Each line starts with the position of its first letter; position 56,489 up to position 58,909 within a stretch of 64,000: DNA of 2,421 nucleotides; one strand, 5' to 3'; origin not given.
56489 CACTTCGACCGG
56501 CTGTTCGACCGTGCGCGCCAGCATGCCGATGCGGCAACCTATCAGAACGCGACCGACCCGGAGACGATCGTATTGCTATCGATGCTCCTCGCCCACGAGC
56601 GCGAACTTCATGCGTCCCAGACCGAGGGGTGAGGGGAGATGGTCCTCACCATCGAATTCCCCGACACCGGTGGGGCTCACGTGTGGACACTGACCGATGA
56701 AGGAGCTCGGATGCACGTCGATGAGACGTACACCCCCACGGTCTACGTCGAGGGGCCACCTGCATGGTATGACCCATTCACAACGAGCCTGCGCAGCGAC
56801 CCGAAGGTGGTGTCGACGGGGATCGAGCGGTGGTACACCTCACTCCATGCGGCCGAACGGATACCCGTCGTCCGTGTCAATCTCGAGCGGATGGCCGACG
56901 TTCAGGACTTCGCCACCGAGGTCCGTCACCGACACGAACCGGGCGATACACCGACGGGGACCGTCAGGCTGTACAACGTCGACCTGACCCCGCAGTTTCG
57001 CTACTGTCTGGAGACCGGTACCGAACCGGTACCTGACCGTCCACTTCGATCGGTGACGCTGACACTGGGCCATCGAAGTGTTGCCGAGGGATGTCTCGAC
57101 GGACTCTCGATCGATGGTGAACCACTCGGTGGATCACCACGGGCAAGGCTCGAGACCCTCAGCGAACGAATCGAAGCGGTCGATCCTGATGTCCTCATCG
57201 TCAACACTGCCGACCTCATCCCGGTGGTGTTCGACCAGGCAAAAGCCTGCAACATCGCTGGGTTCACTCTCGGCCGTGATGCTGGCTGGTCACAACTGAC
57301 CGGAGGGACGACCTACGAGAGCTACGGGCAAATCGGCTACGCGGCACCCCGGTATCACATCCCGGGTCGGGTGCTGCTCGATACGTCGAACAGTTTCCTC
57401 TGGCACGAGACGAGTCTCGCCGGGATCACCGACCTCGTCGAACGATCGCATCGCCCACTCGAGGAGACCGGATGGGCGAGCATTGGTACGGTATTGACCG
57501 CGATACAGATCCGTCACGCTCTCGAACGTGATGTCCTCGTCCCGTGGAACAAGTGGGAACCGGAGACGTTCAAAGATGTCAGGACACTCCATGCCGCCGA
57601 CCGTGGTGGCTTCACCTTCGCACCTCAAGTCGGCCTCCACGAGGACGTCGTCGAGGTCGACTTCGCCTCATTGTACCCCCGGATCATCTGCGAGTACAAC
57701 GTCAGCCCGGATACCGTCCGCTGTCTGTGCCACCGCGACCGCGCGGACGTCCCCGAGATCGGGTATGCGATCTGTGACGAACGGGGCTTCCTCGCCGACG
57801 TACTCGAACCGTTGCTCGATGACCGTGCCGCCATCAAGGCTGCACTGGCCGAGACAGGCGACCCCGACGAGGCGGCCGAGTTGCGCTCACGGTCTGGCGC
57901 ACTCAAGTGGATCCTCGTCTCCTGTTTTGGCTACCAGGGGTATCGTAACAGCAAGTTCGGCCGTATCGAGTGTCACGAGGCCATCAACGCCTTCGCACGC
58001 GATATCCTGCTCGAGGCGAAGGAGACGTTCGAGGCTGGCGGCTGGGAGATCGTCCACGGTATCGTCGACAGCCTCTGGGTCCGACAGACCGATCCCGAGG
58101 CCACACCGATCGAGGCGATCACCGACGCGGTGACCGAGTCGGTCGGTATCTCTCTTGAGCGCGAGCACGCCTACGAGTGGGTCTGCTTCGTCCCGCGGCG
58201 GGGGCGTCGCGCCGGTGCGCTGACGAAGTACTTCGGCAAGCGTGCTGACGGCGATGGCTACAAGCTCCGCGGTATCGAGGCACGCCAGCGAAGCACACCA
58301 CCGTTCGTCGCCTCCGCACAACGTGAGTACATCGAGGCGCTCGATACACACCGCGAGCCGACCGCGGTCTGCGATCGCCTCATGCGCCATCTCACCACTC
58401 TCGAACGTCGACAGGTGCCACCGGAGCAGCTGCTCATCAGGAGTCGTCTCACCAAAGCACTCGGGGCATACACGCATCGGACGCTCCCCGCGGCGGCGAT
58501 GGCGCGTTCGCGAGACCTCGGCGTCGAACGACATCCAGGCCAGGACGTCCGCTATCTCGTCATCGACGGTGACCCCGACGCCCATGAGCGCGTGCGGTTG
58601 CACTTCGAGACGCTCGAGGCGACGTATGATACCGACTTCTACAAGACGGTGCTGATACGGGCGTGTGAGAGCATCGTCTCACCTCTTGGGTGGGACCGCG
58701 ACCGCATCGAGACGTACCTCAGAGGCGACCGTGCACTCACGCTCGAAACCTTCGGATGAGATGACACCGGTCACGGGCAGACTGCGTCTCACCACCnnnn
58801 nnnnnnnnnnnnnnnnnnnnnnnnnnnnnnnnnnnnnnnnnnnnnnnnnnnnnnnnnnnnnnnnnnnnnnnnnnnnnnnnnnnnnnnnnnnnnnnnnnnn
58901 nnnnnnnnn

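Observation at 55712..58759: Candidate novel module: pseudo-RecA protein + 79-aa helical protein + crippled family B polymerase, downstream of the clamp-loader large subunit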

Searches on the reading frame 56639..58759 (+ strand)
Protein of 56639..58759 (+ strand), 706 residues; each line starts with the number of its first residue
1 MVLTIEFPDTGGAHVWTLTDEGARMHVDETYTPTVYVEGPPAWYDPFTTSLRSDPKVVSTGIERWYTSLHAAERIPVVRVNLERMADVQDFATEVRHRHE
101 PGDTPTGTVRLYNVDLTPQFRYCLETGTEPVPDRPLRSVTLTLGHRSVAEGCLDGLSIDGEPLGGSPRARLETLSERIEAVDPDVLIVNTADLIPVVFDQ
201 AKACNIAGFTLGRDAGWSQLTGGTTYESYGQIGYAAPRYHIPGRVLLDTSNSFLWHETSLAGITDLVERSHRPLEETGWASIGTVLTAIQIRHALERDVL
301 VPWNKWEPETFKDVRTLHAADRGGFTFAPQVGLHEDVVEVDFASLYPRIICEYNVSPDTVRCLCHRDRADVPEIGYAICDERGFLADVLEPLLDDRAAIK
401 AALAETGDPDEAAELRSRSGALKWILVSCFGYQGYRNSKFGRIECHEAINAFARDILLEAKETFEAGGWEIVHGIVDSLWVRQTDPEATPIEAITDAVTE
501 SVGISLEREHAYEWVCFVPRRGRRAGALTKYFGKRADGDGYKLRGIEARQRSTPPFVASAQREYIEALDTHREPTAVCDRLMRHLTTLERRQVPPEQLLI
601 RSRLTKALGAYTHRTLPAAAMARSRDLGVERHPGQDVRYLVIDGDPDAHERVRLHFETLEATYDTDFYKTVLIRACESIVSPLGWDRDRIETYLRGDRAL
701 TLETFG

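Call 3: search_protein_families(library=pfam, proteins=[window:56639-58759:+], max_evalue=1)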
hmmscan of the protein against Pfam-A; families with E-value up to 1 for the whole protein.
window:56639-58759:+ (706 aa): 1 family
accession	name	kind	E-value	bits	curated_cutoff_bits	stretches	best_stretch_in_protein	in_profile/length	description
PF00136.26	DNA_pol_B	-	4.2e-25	88.9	23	1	293-649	22-415/453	DNA polymerase family B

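Call 4: search_protein_families(library=ncbifam, proteins=[window:56639-58759:+], max_evalue=1)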
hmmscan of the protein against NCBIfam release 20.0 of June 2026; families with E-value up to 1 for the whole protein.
window:56639-58759:+ (706 aa): 9 families
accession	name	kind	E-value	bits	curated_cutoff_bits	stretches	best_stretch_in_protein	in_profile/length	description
NF004418.0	PRK05761.1-4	subfamily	6.3e-261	867.6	692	1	1-705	1-715/717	type B DNA-directed DNA polymerase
NF004416.0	PRK05761.1-2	equivalog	1.1e-108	364.5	516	1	108-683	91-649/665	type B DNA-directed DNA polymerase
NF004417.0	PRK05761.1-3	equivalog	4.5e-32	111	780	1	322-642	486-807/858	DNA-directed DNA polymerase I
NF004419.0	PRK05761.1-5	equivalog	2.1e-25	88.9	1285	1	322-644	553-878/932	DNA-directed DNA polymerase I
TIGR00592.1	pol2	superfamily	1.2e-24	86.5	239.95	1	316-668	795-1162/1176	DNA polymerase (pol2)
NF004415.0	PRK05761.1-1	equivalog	2.7e-17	62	1289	1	322-692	495-866/883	DNA-directed DNA polymerase I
NF004421.0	PRK05762.1-2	equivalog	3.6e-16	58.6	570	1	320-626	410-722/795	DNA polymerase II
NF004422.0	PRK05762.1-4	equivalog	3.8e-10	38.8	1103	1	319-626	401-716/789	DNA polymerase II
NF004420.0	PRK05762.1-1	equivalog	1.1e-06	27.6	1435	1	320-489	398-561/783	DNA polymerase II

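Call 12: find_homologous_proteins(query=window:56639-58759:+)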
Query window:56639-58759:+ (706 aa): 3296 proteins with E <= 0.001 among 8000 candidates; the best 120 are listed.
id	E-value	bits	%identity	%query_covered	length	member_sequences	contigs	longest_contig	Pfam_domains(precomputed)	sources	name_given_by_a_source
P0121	0.0e+0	1620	99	100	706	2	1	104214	PF00136.27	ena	-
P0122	0.0e+0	1383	84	100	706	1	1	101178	PF00136.27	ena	-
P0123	0.0e+0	1291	78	100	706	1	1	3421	PF00136.27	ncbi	ncbi:MAG: type B DNA-directed DNA polymerase [Halobacteriota archaeon]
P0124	0.0e+0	1175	72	100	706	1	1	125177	PF00136.27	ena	-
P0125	0.0e+0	1162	71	100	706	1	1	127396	PF00136.27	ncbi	-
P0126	0.0e+0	1141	71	100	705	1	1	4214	PF00136.27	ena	-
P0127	0.0e+0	1123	70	100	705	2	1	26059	PF00136.27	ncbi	ncbi:MAG: type B DNA-directed DNA polymerase [Halobacteriales archaeon]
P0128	2.8e-282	956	59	100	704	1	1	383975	PF00136.27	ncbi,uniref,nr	ncbi:type B DNA-directed DNA polymerase [Halostella litorea]|uniref:type B DNA-directed DNA polymera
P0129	3.3e-264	897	57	100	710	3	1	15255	PF00136.27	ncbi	-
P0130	5.2e-263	893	57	100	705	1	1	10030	PF00136.27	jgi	jgi:DNA polymerase I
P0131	5.2e-262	889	58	100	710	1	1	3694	PF00136.27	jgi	jgi:DNA polymerase I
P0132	7.8e-262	889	57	100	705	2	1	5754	PF00136.27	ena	-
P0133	1.3e-260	885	57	100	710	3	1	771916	PF00136.27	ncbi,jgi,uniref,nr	ncbi:type B DNA-directed DNA polymerase [Salinirussus salinus]|jgi:DNA polymerase I|uniref:type B DN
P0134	4.6e-260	883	56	100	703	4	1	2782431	PF00136.27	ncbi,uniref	ncbi:type B DNA-directed DNA polymerase [Haladaptatus sp. DJG-WS-42]|uniref:type B DNA-directed DNA 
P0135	1.9e-259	881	56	100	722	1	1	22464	PF00136.27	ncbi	-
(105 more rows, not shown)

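Call 14: find_related_loci(query=A1, collection=genome_contigs, flank=7000)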
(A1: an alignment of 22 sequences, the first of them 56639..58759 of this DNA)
Query A1 (706 aa) in genome_contigs; peptide patterns used: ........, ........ (x = any residue, [..] = any of these).
454 stretches matched a pattern; 422 encode a relative of the query (tblastn E <= 1e-3); the best 80 are kept; 80 distinct loci.
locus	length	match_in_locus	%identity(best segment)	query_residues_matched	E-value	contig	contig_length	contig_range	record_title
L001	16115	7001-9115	71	1-705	0e+0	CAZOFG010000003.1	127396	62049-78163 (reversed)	MAG TPA_asm: uncultured Halobacteriales archaeon isolate binchicken_co207_350 genome assembly, contig: NODE_38_length_12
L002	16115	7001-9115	70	1-706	0e+0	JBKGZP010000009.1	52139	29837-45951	MAG: Halobacteriales archaeon isolate C5M10_19 NODE_103_length_52139_cov_12.645496, whole genome shotgun sequence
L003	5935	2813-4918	57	2-705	0e+0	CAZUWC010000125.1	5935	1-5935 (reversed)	MAG TPA_asm: uncultured Halobacteriales archaeon isolate SRP185896_co2_107 genome assembly, contig: NODE_21149_length_59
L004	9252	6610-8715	57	2-705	0e+0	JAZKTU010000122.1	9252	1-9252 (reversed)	MAG: Halovenus sp. isolate NA-5cm_bin.7 NODE_2484_length_9252_cov_9.633467, whole genome shotgun sequence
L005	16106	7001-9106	55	2-705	0e+0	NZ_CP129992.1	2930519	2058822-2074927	Salinibaculum rarum strain KK48 chromosome, complete genome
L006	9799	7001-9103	57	2-705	0e+0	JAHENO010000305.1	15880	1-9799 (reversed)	MAG: Haloarculaceae archaeon isolate BinSanityLC-kmean-bin_18-bin_0-refined_0 c_000003209155, whole genome shotgun seque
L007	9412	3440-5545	54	2-705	0e+0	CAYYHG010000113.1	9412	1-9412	MAG TPA_asm: uncultured Halobacteriales archaeon isolate SRP185896_co2_171 genome assembly, contig: NODE_9090_length_941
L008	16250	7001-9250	54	1-706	0e+0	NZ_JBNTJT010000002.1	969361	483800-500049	Halorussus sp. AFM4 AFM4_scaffold2, whole genome shotgun sequence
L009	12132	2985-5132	56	1-706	0e+0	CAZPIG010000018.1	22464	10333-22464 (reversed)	MAG TPA_asm: uncultured Halobacteriales archaeon isolate binchicken_co207_352 genome assembly, contig: NODE_1938_length_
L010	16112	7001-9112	54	1-705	0e+0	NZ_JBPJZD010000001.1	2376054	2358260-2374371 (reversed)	Haloarchaeobius sp. DYHT-AS-18 DYHTAS18_ctg01, whole genome shotgun sequence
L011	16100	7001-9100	54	2-705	0e+0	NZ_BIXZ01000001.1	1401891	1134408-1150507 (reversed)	Haloarcula mannanilytica strain MD-130 sequence01, whole genome shotgun sequence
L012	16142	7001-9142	54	12-706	0e+0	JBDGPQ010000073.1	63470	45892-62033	MAG: Haloarculaceae archaeon isolate DAL-9Gt_24_95C0R c_000000000102, whole genome shotgun sequence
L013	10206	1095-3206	53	2-706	0e+0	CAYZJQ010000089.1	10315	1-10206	MAG TPA_asm: uncultured Halobacteriales archaeon isolate SRP090399_co1_56 genome assembly, contig: NODE_2786_length_1031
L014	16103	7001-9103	54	2-705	0e+0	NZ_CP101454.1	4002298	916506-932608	Halorarius litoreus strain BND22 chromosome, complete genome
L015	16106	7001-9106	53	2-705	0e+0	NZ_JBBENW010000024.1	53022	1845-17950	Salinibaculum salinum strain YCN56 Scaffold19_1, whole genome shotgun sequence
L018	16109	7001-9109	54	2-705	0e+0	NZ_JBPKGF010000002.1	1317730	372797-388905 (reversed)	Haloarchaeobius sp. TZWWS8 TZWWS8_ctg0002, whole genome shotgun sequence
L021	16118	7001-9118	53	1-705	0e+0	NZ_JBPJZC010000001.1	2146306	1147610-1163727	Haloarchaeobius sp. DFWS5 DFWS5_ctg001, whole genome shotgun sequence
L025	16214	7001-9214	53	4-705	0e+0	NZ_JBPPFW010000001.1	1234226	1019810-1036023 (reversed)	Natronorubrum sp. DTA28 DTA28_ctg0001, whole genome shotgun sequence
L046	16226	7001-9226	50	3-705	0e+0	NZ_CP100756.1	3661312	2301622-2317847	Natrinema gelatinilyticum strain BND6 chromosome, complete genome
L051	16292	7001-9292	50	4-706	0e+0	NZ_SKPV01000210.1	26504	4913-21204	MAG: Halovivax sp. isolate CSSed162cmA_395 CSSed16-2cmA-2902, whole genome shotgun sequence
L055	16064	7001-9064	50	1-694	0e+0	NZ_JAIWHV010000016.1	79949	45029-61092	Saliphagus infecundisoli strain YIM 93745 NODE_16_length_79949_cov_212.27, whole genome shotgun sequence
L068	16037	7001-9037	53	11-694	0e+0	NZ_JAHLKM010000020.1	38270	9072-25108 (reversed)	Natronomonas aquatica strain F2-12 NODE_23_length_38270_cov_203.233472, whole genome shotgun sequence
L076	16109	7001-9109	51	1-706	0e+0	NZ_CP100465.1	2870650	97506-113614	Halomicrococcus gelatinilyticus strain GSLN9 chromosome, complete genome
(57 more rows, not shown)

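Call 37: find_encoding_contigs(protein=window:56639-58759:+, flank=10000, max_places=4)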
Protein window:56639-58759:+ (706 aa): 5 contigs read that carry it; 2 places shown.
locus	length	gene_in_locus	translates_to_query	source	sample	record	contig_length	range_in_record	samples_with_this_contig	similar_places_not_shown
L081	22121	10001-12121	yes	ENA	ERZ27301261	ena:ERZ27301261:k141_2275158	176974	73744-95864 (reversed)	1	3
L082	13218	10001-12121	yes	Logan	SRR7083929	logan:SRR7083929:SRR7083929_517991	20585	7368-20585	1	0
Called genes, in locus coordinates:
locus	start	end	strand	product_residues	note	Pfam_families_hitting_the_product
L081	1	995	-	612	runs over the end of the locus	PF04068:Fer4_RLI, PF12837:Fer4_6 (faint), PF00005:ABC_tran, PF02463:SMC_N (faint), PF13191:AAA_16 (faint), PF00004:AAA (faint), PF13304:AAA_21 (faint), PF00005:ABC_tran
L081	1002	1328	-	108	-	PF19094:EMC6_arch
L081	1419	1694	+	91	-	PF13412:HTH_24 (weak)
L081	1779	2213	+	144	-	-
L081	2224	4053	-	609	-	PF01850:PIN, PF00437:T2SSE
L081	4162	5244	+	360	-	PF01546:Peptidase_M20, PF07687:M20_dimer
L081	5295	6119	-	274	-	PF00899:ThiF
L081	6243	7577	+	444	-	PF01011:PQQ (faint), PF13360:PQQ_2 (weak), PF13570:Beta-prop_ACSF4, PF13360:PQQ_2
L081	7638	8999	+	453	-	PF05496:RuvB_N (weak), PF13604:AAA_30 (faint), PF00004:AAA, PF07728:AAA_5 (faint), PF13401:AAA_22 (faint), PF21960:RCF1-5-like_lid, PF25361:AAA_lid_RFC1 (weak)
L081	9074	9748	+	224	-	-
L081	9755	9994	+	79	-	PF26485:DUF8156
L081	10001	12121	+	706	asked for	PF00136:DNA_pol_B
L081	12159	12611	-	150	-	PF02628:COX15-CtaA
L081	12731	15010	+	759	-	PF00390:malic, PF03949:Malic_M, PF01515:PTA_PTB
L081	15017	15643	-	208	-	-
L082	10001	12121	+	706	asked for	PF00136:DNA_pol_B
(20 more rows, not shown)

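Call 40: search_protein_families(library=pfam, proteins=[L014:4983-5990:+, L018:2378-3490:+, L021:2966-4054:+, L055:4856-5893:+, L076:4644-5672:+, L068:3838-5175:+, L046:4016-5467:+, L051:3630-4964:+, L004:4024-5088:+, L025:4453-5559:+], max_evalue=0.00001)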
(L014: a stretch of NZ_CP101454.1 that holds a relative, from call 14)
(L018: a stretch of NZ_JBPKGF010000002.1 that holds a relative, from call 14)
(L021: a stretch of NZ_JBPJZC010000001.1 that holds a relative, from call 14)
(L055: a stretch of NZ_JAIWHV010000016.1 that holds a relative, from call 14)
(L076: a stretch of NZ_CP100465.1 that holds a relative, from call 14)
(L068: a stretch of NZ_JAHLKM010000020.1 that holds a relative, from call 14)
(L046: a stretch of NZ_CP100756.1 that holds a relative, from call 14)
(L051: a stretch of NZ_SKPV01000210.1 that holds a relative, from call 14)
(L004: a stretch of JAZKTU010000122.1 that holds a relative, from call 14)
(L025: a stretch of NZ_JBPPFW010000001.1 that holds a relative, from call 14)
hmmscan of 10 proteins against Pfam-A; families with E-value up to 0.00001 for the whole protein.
L014:4983-5990:+ (336 aa): 3 families
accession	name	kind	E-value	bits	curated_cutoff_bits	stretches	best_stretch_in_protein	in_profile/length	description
PF22703.2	Cdc6_lid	-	4.8e-13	49.2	27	1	189-250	2-66/68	Cdc6 AAA+ ATPase-type lid domain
PF13401.12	AAA_22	-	3.8e-11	43.8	27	1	44-156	8-125/130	AAA domain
PF13191.12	AAA_16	-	1.5e-10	42.3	32.6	1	19-141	3-155/167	AAA ATPase domain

L018:2378-3490:+ (371 aa): 4 families
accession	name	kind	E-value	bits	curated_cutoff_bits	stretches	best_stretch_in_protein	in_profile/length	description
PF22703.2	Cdc6_lid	-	7.3e-13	48.6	27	1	222-283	2-66/68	Cdc6 AAA+ ATPase-type lid domain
PF13401.12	AAA_22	-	3.9e-11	43.8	27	1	72-188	4-124/130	AAA domain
PF13191.12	AAA_16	-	5.9e-11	43.6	32.6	1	51-168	3-147/167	AAA ATPase domain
PF07728.20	AAA_5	-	3.3e-06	27.6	22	0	77-170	3-82/139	AAA domain (dynein-related subfamily)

L021:2966-4054:+ (363 aa): 4 families
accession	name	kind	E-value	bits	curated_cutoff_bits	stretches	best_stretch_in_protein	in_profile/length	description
PF22703.2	Cdc6_lid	-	8.7e-16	58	27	1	214-275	2-66/68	Cdc6 AAA+ ATPase-type lid domain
PF13401.12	AAA_22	-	1.2e-12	48.8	27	1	64-178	4-122/130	AAA domain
PF13191.12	AAA_16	-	6.8e-10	40.1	32.6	1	42-168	3-157/167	AAA ATPase domain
PF07728.20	AAA_5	-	3.2e-07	30.9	22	0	68-163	2-83/139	AAA domain (dynein-related subfamily)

L055:4856-5893:+ (346 aa): 4 families
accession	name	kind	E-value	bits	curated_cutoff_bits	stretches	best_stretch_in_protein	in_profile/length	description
PF22703.2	Cdc6_lid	-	2.7e-13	50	27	1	194-255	2-66/68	Cdc6 AAA+ ATPase-type lid domain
PF13401.12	AAA_22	-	2.2e-12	47.9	27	1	47-157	8-121/130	AAA domain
PF13191.12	AAA_16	-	1.5e-09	39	32.6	1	21-149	2-158/167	AAA ATPase domain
PF00931.28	NB-ARC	-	2.8e-06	27.2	23.5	1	35-140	9-115/248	NB-ARC domain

L076:4644-5672:+ (343 aa): 4 families
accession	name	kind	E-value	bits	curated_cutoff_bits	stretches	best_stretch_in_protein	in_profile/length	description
PF22703.2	Cdc6_lid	-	9.9e-15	54.6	27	1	200-261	2-66/68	Cdc6 AAA+ ATPase-type lid domain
PF13191.12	AAA_16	-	1.7e-10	42.1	32.6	1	30-147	5-148/167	AAA ATPase domain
PF13401.12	AAA_22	-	1.7e-10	41.7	27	1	54-157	9-109/130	AAA domain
PF07728.20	AAA_5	-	8.2e-07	29.5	22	1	54-176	3-110/139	AAA domain (dynein-related subfamily)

L068:3838-5175:+ (446 aa): 6 families
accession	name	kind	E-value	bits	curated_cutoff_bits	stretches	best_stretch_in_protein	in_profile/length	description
PF13401.12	AAA_22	-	2.2e-14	54.3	27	1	152-265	7-123/130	AAA domain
PF13191.12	AAA_16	-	1.8e-12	48.5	32.6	1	127-256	2-159/167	AAA ATPase domain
PF22703.2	Cdc6_lid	-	1e-11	45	27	1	301-359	3-64/68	Cdc6 AAA+ ATPase-type lid domain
PF00004.35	AAA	-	2.9e-06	28.2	21.2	0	154-243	2-69/131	ATPase family associated with various cellular activities (AAA)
PF00931.28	NB-ARC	-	5.3e-06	26.3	23.5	1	146-276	15-146/248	NB-ARC domain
PF07728.20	AAA_5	-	5.6e-06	26.8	22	0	154-273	3-108/139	AAA domain (dynein-related subfamily)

L046:4016-5467:+ (484 aa): 3 families
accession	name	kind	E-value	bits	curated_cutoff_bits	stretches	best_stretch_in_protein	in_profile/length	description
PF22703.2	Cdc6_lid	-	3.9e-13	49.5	27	1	322-383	2-66/68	Cdc6 AAA+ ATPase-type lid domain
PF13401.12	AAA_22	-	3e-11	44.2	27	1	176-279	8-109/130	AAA domain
PF13191.12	AAA_16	-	1.6e-08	35.7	32.6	1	150-283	2-164/167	AAA ATPase domain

L051:3630-4964:+ (445 aa): 3 families
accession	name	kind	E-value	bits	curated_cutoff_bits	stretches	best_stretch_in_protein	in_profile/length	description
PF22703.2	Cdc6_lid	-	1.3e-12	47.8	27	1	297-358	2-66/68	Cdc6 AAA+ ATPase-type lid domain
PF13401.12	AAA_22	-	2.9e-09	37.7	27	1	151-254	8-109/130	AAA domain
PF13191.12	AAA_16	-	2.7e-08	34.9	32.6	1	125-259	2-165/167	AAA ATPase domain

L004:4024-5088:+ (355 aa): 3 families
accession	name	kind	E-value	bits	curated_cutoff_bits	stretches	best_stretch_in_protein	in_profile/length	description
PF13401.12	AAA_22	-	2.9e-11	44.2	27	1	62-165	8-107/130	AAA domain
PF13191.12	AAA_16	-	5.2e-10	40.5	32.6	1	36-111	2-73/167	AAA ATPase domain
PF22703.2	Cdc6_lid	-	9.3e-10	38.7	27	1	211-263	1-56/68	Cdc6 AAA+ ATPase-type lid domain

L025:4453-5559:+ (369 aa): 3 families
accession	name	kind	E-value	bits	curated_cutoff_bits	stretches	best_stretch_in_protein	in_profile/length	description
PF22703.2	Cdc6_lid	-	9.3e-13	48.3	27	1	218-279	2-66/68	Cdc6 AAA+ ATPase-type lid domain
PF13401.12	AAA_22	-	3.5e-12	47.2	27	1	71-183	7-123/130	AAA domain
PF13191.12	AAA_16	-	1.8e-06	29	32.6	1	46-173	2-158/167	AAA ATPase domain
